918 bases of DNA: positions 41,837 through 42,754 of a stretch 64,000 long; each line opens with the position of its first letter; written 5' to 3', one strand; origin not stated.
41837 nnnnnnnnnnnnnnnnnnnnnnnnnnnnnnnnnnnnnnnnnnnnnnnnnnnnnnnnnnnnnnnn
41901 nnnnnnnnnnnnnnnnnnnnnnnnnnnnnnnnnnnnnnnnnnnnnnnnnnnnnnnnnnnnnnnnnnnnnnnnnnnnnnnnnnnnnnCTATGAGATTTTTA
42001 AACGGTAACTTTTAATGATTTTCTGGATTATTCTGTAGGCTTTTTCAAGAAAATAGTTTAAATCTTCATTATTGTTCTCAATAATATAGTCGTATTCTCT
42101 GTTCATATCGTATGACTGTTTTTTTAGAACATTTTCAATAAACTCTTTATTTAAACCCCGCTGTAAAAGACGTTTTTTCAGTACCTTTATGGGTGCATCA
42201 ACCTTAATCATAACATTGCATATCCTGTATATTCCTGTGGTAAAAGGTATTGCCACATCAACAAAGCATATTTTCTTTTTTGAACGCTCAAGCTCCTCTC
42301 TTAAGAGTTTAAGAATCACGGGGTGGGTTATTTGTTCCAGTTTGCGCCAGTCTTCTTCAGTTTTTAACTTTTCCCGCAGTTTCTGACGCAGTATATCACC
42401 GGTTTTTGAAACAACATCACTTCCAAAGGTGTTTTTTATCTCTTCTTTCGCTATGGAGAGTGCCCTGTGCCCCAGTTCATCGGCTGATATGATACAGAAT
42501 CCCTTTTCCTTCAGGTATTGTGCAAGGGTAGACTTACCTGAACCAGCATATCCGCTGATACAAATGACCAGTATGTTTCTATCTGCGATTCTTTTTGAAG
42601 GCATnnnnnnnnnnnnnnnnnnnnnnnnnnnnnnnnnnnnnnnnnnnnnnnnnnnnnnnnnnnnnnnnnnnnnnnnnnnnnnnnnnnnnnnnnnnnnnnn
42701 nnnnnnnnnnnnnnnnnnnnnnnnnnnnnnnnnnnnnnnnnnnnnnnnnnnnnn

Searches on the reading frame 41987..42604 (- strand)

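Call 8: search_protein_families(library=pfam, proteins=[window:41987-42604:-], max_evalue=0.00001)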
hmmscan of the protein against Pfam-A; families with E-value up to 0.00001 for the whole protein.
window:41987-42604:- (205 aa): 4 families
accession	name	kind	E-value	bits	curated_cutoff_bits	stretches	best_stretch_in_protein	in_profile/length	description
PF01121.26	CoaE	-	5e-25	88.7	27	1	13-180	2-177/180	Dephospho-CoA kinase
PF13238.12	AAA_18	-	2.1e-10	41.6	29.4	1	14-156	1-118/128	AAA domain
PF13671.12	AAA_33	-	3.1e-07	31.2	27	0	13-107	1-69/143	AAA domain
PF13207.12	AAA_17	-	6.8e-06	26.8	27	0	18-121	2-82/136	AAA domain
